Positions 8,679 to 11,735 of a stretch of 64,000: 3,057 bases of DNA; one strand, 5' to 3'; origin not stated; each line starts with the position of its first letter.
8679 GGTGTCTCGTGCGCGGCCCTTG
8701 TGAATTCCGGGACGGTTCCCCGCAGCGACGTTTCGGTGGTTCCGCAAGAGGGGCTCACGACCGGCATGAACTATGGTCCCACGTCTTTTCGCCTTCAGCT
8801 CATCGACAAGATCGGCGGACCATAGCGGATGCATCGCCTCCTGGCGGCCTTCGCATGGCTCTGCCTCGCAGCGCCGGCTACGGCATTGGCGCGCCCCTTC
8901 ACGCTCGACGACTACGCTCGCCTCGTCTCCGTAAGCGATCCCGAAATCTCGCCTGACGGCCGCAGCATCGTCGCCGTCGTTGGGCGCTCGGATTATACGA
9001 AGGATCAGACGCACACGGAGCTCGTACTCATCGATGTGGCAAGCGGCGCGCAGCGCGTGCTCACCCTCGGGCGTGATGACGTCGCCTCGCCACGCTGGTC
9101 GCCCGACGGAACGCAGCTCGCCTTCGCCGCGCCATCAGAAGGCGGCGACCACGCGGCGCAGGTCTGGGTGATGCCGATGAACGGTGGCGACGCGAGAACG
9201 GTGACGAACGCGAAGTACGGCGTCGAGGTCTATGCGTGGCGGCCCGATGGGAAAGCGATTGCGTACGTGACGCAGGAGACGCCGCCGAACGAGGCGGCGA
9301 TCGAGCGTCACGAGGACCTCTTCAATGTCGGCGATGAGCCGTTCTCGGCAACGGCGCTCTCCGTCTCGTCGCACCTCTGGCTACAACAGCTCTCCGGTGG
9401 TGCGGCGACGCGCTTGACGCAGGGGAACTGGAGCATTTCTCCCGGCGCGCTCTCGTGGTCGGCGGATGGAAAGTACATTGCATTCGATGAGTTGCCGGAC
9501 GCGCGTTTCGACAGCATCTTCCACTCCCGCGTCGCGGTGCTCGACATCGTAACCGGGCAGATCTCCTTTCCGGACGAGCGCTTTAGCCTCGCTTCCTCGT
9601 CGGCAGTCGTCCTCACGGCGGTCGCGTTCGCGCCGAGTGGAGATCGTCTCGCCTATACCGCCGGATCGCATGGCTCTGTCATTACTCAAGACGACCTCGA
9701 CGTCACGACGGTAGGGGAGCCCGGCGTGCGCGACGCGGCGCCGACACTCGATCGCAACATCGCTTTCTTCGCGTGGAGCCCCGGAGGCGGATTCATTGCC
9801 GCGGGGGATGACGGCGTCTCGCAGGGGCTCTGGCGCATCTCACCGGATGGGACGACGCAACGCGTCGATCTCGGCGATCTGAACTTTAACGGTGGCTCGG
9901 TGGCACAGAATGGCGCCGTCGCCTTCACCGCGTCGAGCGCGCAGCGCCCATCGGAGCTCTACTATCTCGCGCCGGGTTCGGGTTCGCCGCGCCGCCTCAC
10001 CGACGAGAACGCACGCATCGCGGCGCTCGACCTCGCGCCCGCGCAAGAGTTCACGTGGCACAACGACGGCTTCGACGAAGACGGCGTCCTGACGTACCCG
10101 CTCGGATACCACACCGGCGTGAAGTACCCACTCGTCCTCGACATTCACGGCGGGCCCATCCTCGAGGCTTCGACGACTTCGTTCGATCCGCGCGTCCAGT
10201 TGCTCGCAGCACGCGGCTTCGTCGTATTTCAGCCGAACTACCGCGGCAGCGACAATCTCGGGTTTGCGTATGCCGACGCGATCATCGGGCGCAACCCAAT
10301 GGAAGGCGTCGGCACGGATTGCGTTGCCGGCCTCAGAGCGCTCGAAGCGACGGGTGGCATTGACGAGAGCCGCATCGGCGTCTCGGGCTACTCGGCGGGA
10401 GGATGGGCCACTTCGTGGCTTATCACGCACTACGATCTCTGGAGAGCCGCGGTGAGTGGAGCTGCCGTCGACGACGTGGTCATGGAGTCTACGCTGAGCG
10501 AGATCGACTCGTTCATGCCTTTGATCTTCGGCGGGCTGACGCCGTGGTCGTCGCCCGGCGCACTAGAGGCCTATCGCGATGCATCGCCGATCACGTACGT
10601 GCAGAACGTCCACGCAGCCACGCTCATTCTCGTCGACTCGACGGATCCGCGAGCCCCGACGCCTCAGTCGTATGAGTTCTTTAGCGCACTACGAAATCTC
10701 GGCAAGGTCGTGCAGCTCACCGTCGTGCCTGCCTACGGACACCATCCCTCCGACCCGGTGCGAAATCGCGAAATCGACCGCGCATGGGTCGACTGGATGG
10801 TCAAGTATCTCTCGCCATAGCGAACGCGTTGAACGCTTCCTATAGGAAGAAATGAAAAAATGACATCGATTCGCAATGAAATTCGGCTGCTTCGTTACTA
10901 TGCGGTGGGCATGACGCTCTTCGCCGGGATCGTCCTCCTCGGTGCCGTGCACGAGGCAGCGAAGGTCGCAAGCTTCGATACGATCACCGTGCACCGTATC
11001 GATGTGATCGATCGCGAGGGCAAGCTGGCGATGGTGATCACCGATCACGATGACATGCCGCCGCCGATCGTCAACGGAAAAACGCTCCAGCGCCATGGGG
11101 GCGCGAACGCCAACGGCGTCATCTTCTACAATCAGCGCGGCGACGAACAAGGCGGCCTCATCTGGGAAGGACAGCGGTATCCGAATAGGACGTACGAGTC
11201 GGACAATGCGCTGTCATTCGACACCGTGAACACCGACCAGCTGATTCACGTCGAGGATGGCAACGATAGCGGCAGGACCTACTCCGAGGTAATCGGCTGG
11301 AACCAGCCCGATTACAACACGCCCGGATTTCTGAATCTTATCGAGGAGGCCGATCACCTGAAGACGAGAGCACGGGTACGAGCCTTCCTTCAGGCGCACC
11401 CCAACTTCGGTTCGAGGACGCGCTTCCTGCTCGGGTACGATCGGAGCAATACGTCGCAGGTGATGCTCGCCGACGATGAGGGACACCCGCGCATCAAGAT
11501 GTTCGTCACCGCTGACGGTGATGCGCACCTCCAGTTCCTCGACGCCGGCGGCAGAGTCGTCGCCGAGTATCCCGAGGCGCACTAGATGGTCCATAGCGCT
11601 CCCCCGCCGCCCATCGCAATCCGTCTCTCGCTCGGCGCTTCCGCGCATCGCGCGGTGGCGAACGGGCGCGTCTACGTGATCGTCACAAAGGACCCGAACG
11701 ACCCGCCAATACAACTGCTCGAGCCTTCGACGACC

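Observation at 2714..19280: Three diverged copies of an exported A / B / C hydrolase module packed around a TonB-dependent-receptor-like porin: candidate protein/peptide utilisation locus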

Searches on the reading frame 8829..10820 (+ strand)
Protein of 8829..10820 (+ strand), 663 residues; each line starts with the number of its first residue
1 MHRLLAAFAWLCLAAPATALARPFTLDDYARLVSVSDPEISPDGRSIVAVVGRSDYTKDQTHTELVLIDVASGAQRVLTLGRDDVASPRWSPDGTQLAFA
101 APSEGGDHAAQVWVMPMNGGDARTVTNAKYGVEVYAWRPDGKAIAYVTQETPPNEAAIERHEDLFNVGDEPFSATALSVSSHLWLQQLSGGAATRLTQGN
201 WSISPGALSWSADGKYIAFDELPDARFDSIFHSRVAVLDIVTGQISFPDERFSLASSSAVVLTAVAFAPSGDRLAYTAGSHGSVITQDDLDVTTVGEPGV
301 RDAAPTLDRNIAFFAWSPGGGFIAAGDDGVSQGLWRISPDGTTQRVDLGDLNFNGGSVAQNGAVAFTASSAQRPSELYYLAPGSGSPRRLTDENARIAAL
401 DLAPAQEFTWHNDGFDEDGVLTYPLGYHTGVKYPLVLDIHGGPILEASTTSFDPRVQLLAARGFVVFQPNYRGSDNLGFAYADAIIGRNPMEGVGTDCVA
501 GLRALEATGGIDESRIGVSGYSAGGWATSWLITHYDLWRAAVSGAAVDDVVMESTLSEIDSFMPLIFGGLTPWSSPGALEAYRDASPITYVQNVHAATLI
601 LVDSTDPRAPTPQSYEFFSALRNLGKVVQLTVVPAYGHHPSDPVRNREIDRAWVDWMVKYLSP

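Call 3: search_protein_families(library=pfam, proteins=[window:8829-10820:+], max_evalue=0.01)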
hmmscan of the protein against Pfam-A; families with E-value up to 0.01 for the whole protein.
window:8829-10820:+ (663 aa): 10 families
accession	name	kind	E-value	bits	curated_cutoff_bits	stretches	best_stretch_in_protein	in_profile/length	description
PF00326.27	Peptidase_S9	-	2.1e-38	132.4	22.6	1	451-661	2-210/213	Prolyl oligopeptidase family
PF07676.18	PD40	-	3.8e-11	43.1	20.9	1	87-100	13-26/38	WD40-like Beta Propeller Repeat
PF20434.5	BD-FAE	-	1.2e-09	38.5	26.8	1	430-526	10-101/215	BD-FAE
PF00930.27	DPPIV_N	-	1.8e-07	30.6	22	0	41-100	1-60/354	Dipeptidyl peptidase IV (DPP IV) N-terminal region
PF25174.1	Beta-prop_THOC3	-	3.9e-05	23.2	305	0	73-146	120-188/272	THOC3 beta-propeller domain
PF24817.1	WD40_WDHD1_1st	-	0.00048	19.8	109.9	0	259-339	178-253/291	WDHD1 first WD40 domain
PF00400.38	WD40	-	0.00063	20.6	27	0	314-329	17-33/39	WD domain, G-beta repeat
PF01738.24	DLH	-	0.0013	18.8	21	1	457-543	35-126/217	Dienelactone hydrolase family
PF03583.20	LIP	-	0.0013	18.6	23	1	459-589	22-147/286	Secretory lipase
PF12894.13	ANAPC4_WD40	-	0.0021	18.7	22.9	0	110-150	17-59/91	Anaphase-promoting complex subunit 4 WD40 domain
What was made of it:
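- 8829..10820 (+): C1: exported S9 (S9C-like) serine peptidase with an N-terminal propeller; the copy equivalent to the canonical operon's C. Peptidase_S9, 132 bits; PD40 and DPPIV_N (call 3).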

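Call 5: search_protein_families(library=ncbifam, proteins=[window:8829-10820:+], max_evalue=0.01)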
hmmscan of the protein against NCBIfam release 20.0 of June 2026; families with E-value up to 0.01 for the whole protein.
window:8829-10820:+ (663 aa): 7 families
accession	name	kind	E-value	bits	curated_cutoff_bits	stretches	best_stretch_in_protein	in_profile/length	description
NF053518.1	DipepPtdsDpp5Prph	equivalog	5.5e-45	154.1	900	2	266-661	254-654/655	dipeptidyl-peptidase Dpp5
NF033523.0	lasso_peptidase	equivalog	2.7e-42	145.3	400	2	263-660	229-636/638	Atxe2 family lasso peptide isopeptidase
TIGR02800.1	propeller_TolB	equivalog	7.7e-16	58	343.15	1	36-150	238-343/418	Tol-Pal system beta propeller repeat protein TolB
NF002183.0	PRK01029.1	equivalog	3.1e-09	36.4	405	1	32-151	280-392/429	Tol-Pal system protein TolB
NF050058.1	e_dPHAscl_type1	hypoth_equivalog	0.00013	21.5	150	1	431-548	20-139/276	extracellular catalytic domain type 1 short-chain-length polyhydroxyalkanoate depolymerase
TIGR01840.1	esterase_phb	subfamily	0.00034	20.2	107.85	1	431-546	11-128/213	PHB depolymerase family esterase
TIGR02171.1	Fb_sc_TIGR02171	subfamily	0.0022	16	544.35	1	60-119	326-386/912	TIGR02171 family lipoprotein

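Call 23: search_solved_structures(query=window:8829-10820:+, max_evalue=0.00001)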
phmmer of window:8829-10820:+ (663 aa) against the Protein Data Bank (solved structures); distinct sequences matched with E-value up to 0.00001: 88 (the best 60 are shown).
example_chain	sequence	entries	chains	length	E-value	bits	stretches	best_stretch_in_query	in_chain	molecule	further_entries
8wt1_A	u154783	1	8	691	1.5e-59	205.7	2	317-661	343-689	S9 family peptidase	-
5yzm_A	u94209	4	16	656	6.4e-38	134.1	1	29-643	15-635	Acyl-peptide hydrolase, putative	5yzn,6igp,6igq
5yzo_A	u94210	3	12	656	1.7e-37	132.7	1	29-643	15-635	Acyl-peptide hydrolase, putative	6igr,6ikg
4hxe_B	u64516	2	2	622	7.6e-32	114.1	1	363-640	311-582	Putative uncharacterized protein PH0594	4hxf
4hxg_A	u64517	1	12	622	2e-31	112.7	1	363-640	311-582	Putative uncharacterized protein PH0594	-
7ep9_G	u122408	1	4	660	5.9e-20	74.8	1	389-661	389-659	S9 family peptidase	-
5yp1_A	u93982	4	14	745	7.4e-18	67.9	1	421-638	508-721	Dipeptidyl aminopeptidase 4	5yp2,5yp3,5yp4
7c72_A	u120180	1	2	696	1.5e-17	66.8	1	432-623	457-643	Prolyl oligopeptidase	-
2qzp_A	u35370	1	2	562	4.6e-17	65.2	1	407-639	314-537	Acylamino-acid-releasing enzyme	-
1ve6_A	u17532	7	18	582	5e-17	65.1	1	407-639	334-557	Acylamino-acid-releasing enzyme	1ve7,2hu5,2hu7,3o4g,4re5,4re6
2hu8_A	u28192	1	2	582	1.3e-16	63.7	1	407-639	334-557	Acylamino-acid-releasing enzyme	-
3o4j_A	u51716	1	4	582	2.3e-16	62.9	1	407-639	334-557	Acylamino-acid-releasing enzyme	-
3o4h_A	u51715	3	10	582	5.8e-16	61.6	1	407-639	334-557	Acylamino-acid-releasing enzyme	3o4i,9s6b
2qr5_A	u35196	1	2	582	1.3e-15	60.5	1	407-639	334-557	Acylamino-acid-releasing enzyme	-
5l8s_A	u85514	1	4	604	2e-15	59.8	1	358-641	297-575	Amino acyl peptidase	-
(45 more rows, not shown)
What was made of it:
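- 8829..10820 (+): Best PDB matches are the S9 peptidase 8wt1 and the Deinococcus acyl-peptide hydrolase 5yzm (call 23).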

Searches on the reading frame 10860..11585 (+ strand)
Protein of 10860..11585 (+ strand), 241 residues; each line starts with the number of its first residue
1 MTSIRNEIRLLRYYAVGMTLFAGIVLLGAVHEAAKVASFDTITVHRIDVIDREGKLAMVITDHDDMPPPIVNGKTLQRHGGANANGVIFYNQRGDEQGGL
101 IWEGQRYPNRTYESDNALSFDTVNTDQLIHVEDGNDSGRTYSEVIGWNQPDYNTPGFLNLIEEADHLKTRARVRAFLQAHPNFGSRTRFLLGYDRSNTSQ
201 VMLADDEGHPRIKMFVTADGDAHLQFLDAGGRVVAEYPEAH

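Call 3: search_protein_families(library=pfam, proteins=[window:10860-11585:+], max_evalue=0.01)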
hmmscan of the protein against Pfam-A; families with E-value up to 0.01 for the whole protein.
window:10860-11585:+ (241 aa): 0 families

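Call 5: search_protein_families(library=ncbifam, proteins=[window:10860-11585:+], max_evalue=0.01)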
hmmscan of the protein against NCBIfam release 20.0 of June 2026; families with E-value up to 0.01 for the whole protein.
window:10860-11585:+ (241 aa): 0 families

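Call 31: find_related_loci(query=A3, collection=genome_contigs, flank=10000)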
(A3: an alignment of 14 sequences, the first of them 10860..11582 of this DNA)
Query A3 (241 aa) in genome_contigs; peptide patterns used: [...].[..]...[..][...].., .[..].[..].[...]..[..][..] (x = any residue, [..] = any of these).
77 stretches matched a pattern; 32 encode a relative of the query (tblastn E <= 1e-3); 31 distinct loci.
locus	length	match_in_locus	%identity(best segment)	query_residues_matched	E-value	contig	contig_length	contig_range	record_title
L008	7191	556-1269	71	3-241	7e-119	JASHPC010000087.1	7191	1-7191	MAG: Vulcanimicrobiota bacterium isolate JOPF039 JOPF_NEAR_contig_504585, whole genome shotgun sequence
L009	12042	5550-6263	69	3-241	9e-115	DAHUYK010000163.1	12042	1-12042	MAG TPA_asm: Vulcanimicrobiota bacterium isolate clean1669 k141_335659, whole genome shotgun sequence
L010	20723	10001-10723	68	1-241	1e-114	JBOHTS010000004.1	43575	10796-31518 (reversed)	MAG: Candidatus Tyrphobacter sp. isolate TC-S_maxbin2.bin.435 k127_2439048, whole genome shotgun sequence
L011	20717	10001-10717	59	1-239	5e-100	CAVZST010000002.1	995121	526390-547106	MAG: Candidatus Eremiobacteraeota bacterium isolate MFD09603.bin.1.51 genome assembly, contig: contig_35226, whole genom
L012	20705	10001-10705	60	3-238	2e-98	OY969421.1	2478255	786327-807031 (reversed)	MAG: Candidatus Eremiobacteraeota bacterium isolate MFD09603.bin.1.270 genome assembly, chromosome: 1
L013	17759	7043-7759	60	1-241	1e-96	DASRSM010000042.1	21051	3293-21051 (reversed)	MAG TPA_asm: Candidatus Baltobacteraceae bacterium isolate SMAG_U5910 k141_310680, whole genome shotgun sequence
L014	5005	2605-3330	60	1-240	4e-96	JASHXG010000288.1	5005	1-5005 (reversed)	MAG: Vulcanimicrobiota bacterium isolate JOPF251 JOPF_AWAY_contig_1308450, whole genome shotgun sequence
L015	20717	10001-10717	58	1-240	2e-95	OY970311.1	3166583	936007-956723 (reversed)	MAG: Candidatus Eremiobacteraeota bacterium isolate MFD04463.bin.c.13 genome assembly, chromosome: 1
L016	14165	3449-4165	58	1-240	2e-95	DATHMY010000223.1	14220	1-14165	MAG TPA_asm: Candidatus Acidoferrum sp. isolate SMAG_U12644 k141_4332598, whole genome shotgun sequence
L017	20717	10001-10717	58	1-240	4e-95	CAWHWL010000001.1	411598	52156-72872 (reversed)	MAG: Candidatus Eremiobacteraeota bacterium isolate MFD04434.bin.1.159 genome assembly, contig: contig_10558, whole geno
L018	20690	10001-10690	61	3-233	2e-94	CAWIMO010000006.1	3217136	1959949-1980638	MAG: Candidatus Eremiobacteraeota bacterium isolate MFD04434.bin.1.187 genome assembly, contig: contig_9005, whole genom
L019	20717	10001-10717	56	1-240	4e-92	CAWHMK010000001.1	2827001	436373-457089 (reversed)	MAG: Candidatus Eremiobacteraeota bacterium isolate MFD09603.bin.1.268 genome assembly, contig: contig_1195, whole genom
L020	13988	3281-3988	57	3-240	7e-90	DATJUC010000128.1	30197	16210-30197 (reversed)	MAG TPA_asm: Candidatus Acidiferrales bacterium isolate SMAG_U15036 k141_4460533, whole genome shotgun sequence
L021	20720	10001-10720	56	3-239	1e-81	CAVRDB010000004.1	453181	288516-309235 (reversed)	MAG: uncultured Acidobacteriota bacterium isolate MFD03399.bin.1.3 genome assembly, contig: contig_13821, whole genome s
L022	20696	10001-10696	53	4-238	2e-79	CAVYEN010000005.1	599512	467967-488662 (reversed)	MAG: Candidatus Eremiobacteraeota bacterium isolate MFD09603.bin.2.186 genome assembly, contig: contig_7412, whole genom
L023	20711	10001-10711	53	1-239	2e-79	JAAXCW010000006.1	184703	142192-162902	Vulcanimicrobiota bacterium isolate bin6A Ga0299741_106, whole genome shotgun sequence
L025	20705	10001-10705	51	3-239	1e-77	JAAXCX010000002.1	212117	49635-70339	Vulcanimicrobiota bacterium isolate bin6B Ga0299742_102, whole genome shotgun sequence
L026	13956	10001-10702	52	4-239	4e-77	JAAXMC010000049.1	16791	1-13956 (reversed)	Vulcanimicrobiota bacterium isolate H17 Ga0070125_1049, whole genome shotgun sequence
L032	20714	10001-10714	51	1-239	6e-64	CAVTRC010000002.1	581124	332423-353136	MAG: Candidatus Eremiobacteria bacterium isolate MFD09603.bin.1.169 genome assembly, contig: contig_24491, whole genome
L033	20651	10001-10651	49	33-239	5e-60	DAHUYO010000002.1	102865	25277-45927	MAG TPA_asm: Acidobacteria bacterium isolate clean272 NODE_2_length_102865_cov_10.118279, whole genome shotgun sequence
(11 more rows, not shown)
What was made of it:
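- Tried and rejected: It was repeated with a narrower alignment (call 31).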

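Call 36: search_protein_families(library=pfam, proteins=[L022:8772-9929:+, L022:10713-11570:+, L022:11990-15781:+, L023:9238-9879:+, L023:10793-11563:+, L025:9132-9740:+, L025:10727-11503:+, L025:11500-12180:+, L032:9269-9979:+, L032:7660-9285:+], max_evalue=0.001)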
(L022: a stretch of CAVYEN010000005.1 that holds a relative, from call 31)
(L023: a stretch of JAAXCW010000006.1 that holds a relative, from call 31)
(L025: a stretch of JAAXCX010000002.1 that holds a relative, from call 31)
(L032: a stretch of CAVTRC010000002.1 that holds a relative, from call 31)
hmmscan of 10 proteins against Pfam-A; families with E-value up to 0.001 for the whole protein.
L022:8772-9929:+ (385 aa): 3 families
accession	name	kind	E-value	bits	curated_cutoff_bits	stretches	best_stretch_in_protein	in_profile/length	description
PF01070.24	FMN_dh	-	1.6e-17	64.1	24.9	1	223-379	209-343/350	FMN-dependent dehydrogenase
PF01645.23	Glu_synthase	-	6.8e-05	22.6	20.4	1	234-342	206-307/369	Conserved region in glutamate synthase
PF00478.31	IMPDH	-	0.00012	21.6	25.6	1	291-349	186-245/345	IMP dehydrogenase / GMP reductase domain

L022:10713-11570:+ (285 aa): 1 family
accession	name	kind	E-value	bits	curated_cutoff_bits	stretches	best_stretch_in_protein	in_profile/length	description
PF00494.24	SQS_PSY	-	5.1e-53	180.9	26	1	27-264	2-261/263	Squalene/phytoene synthase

L022:11990-15781:+ (1263 aa): 11 families
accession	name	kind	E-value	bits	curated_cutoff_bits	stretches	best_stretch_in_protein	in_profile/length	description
PF13243.12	SQHop_cyclase_C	-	9.8e-134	445.8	26.1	1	919-1232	1-316/319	Squalene-hopene cyclase C-terminal domain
PF13249.12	SQHop_cyclase_N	-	1.4e-111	372.8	26.2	1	630-909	2-289/291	Squalene-hopene cyclase N-terminal domain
PF01593.30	Amino_oxidase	-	5.2e-39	135.2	19.8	1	165-573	1-443/443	Flavin containing amine oxidoreductase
PF13450.12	NAD_binding_8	-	7.5e-14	52.2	21.9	1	160-213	1-54/68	NAD(P)-binding Rossmann-like domain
PF00432.27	Prenyltrans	-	1.1e-09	38.6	26.5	1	1032-1198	73-214/304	Prenyltransferase alpha-alpha toroid domain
PF07678.20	TED_complement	-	2.2e-09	37.3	22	0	1124-1195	115-191/312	A-macroglobulin TED domain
PF12831.13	FAD_oxidored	-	3.8e-06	26.9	27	1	158-196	2-40/416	FAD dependent oxidoreductase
PF01266.30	DAO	-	2.9e-05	24.2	27.9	1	157-196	1-40/353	FAD dependent oxidoreductase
PF00890.30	FAD_binding_2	-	0.00011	22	20.4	1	158-192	2-36/414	FAD binding domain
PF07992.20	Pyr_redox_2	-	0.00012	22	26.1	1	157-187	2-32/291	Pyridine nucleotide-disulphide oxidoreductase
PF01134.28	GIDA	-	0.00073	19.1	22.1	0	158-185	2-29/391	Glucose inhibited division protein A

L023:9238-9879:+ (213 aa): 0 families

L023:10793-11563:+ (256 aa): 0 families

L025:9132-9740:+ (202 aa): 1 family
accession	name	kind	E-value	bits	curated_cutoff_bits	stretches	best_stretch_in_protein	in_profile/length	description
PF04607.23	RelA_SpoT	-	1e-10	42.3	27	1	44-169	2-111/113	Region found in RelA / SpoT proteins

L025:10727-11503:+ (258 aa): 1 family
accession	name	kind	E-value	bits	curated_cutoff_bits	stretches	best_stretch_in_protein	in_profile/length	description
PF09509.15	Hypoth_Ymh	-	4.2e-19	69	25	1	129-236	5-115/119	Protein of unknown function (Hypoth_ymh)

L025:11500-12180:+ (226 aa): 0 families

L032:9269-9979:+ (236 aa): 1 family
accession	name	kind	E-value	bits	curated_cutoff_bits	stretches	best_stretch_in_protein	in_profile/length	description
PF01551.29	Peptidase_M23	-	1.9e-09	38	28.7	1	111-201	13-88/96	Peptidase family M23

L032:7660-9285:+ (541 aa): 2 families
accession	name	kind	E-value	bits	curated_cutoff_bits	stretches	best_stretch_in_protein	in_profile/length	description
PF00501.34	AMP-binding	-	3.7e-73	247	29.9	1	49-395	5-378/384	AMP-binding enzyme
PF13193.12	AMP-binding_C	-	3.3e-19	70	24.5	1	449-528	1-76/76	AMP-binding enzyme C-terminal domain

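Call 70: search_protein_families(library=pfam, proteins=[L017:18-1553:+, L017:1663-2895:+, L017:2940-4643:+, L017:15705-16475:-, L017:16969-17748:+, L017:17394-18749:+, L017:18761-19942:+], max_evalue=0.0001)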
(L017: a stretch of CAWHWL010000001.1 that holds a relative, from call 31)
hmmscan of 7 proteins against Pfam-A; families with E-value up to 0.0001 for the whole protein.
L017:18-1553:+ (511 aa): 1 family
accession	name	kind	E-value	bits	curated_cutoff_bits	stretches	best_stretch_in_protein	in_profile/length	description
PF16313.11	DUF4953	-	1.9e-61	208.4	24.2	1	87-419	6-313/316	Met-zincin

L017:1663-2895:+ (410 aa): 2 families
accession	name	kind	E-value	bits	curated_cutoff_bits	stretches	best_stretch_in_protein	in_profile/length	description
PF00155.27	Aminotran_1_2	-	7.8e-32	111.3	19.7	1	63-387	30-346/361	Aminotransferase class I and II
PF12897.13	Asp_aminotransf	-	9.7e-11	41.5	27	1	121-401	124-411/421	Aspartate amino-transferase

L017:2940-4643:+ (567 aa): 1 family
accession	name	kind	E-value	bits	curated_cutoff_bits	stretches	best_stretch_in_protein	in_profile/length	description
PF00496.27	SBP_bac_5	-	6.3e-61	206.9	32.4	1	72-433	3-352/368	Bacterial extracellular solute-binding proteins, family 5 Middle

L017:15705-16475:- (256 aa): 0 families

L017:16969-17748:+ (259 aa): 1 family
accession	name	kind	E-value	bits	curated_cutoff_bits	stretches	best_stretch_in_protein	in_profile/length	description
PF14023.12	Bestrophin-like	-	1.7e-11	44.6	32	1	55-250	39-232/232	Bestrophin-like domain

L017:17394-18749:+ (451 aa): 1 family
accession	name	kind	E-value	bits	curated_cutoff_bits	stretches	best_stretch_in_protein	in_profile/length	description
PF04185.19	Phosphoesterase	-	2e-34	119.8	23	1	160-430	106-355/356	Phosphoesterase family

L017:18761-19942:+ (393 aa): 3 families
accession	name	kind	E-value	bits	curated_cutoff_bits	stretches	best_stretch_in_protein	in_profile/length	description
PF00174.25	Oxidored_molyb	-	1.8e-50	171.3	24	1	81-250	4-169/169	Oxidoreductase molybdopterin binding domain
PF03404.22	Mo-co_dimer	-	3.4e-08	34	22.7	1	277-384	4-129/138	Mo-co oxidoreductase dimerisation domain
PF17957.7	Big_7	-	2.5e-05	25.3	24.1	1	286-349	5-58/70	Bacterial Ig domain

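Call 86: search_protein_families(library=pfam, proteins=[L021:7807-9420:-, L021:10864-11670:+, L021:12335-13873:-, L021:14032-16815:+, L033:7600-8961:-, L033:8935-9708:+, L033:10828-11925:+, L033:12107-13219:+, L033:5549-7729:+, L026:8325-9809:+], max_evalue=0.0001)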
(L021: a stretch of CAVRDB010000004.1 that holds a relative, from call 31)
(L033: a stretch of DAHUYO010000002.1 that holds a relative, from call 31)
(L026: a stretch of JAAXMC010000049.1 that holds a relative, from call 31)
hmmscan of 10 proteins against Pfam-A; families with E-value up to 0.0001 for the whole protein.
L021:7807-9420:- (537 aa): 3 families
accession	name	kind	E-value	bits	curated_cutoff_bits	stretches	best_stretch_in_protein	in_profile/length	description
PF01039.27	Carboxyl_trans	-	5.3e-204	678.8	22.3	1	29-535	1-493/493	Carboxyl transferase domain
PF03255.19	ACCA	-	6.6e-12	45.7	23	1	309-411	93-204/310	Acetyl co-enzyme A carboxylase carboxyltransferase-like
PF06833.16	MdcE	-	7.8e-05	22.9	32.7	0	356-443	28-115/196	Malonate decarboxylase gamma subunit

L021:10864-11670:+ (268 aa): 1 family
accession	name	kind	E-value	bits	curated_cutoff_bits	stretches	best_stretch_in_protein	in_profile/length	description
PF00817.25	IMS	-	4.8e-29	101.6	23.2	1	28-158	1-131/148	impB/mucB/samB family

L021:12335-13873:- (512 aa): 1 family
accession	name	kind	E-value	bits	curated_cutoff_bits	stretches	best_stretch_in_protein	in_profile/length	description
PF12779.12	WXXGXW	-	3.3e-06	27.5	18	1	147-172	1-26/26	WXXGXW repeat (2 copies)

L021:14032-16815:+ (927 aa): 4 families
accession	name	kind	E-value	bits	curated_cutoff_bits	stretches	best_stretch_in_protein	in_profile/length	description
PF01915.27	Glyco_hydro_3_C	-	4.7e-55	187.1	31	1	411-795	1-200/200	Glycosyl hydrolase family 3 C-terminal domain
PF00933.27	Glyco_hydro_3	-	2.2e-47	162.5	27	1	90-370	48-315/316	Glycosyl hydrolase family 3 N terminal domain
PF14310.12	Fn3-like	-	3.1e-13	50.1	25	1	832-905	1-71/71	Fibronectin type III-like domain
PF07691.17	PA14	-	6.3e-09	36.2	24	1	499-637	3-137/147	PA14 domain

L033:7600-8961:- (453 aa): 0 families

L033:8935-9708:+ (257 aa): 4 families
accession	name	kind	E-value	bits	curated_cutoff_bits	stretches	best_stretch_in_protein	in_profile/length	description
PF13561.12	adh_short_C2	-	1e-62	212.3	27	1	20-255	1-236/236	Enoyl-(Acyl carrier protein) reductase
PF00106.31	adh_short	-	4.8e-60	202.8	26.6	1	14-204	1-191/195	short chain dehydrogenase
PF08659.16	KR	-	2.7e-09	37.6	22.6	1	17-166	4-153/180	KR domain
PF23441.1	SDR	-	1.7e-05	24.8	27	1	20-253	14-254/258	SDR-like rossmann domain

L033:10828-11925:+ (365 aa): 0 families

L033:12107-13219:+ (370 aa): 1 family
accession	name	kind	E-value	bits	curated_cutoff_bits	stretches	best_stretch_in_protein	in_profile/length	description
PF01261.30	AP_endonuc_2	-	7e-08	32.9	31.1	1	99-356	2-244/249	Xylose isomerase-like TIM barrel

L033:5549-7729:+ (726 aa): 0 families

L026:8325-9809:+ (495 aa): 1 family
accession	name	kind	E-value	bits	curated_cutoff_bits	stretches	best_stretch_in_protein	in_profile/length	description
PF16313.11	DUF4953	-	1.9e-57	195.3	24.2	1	84-426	3-313/316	Met-zincin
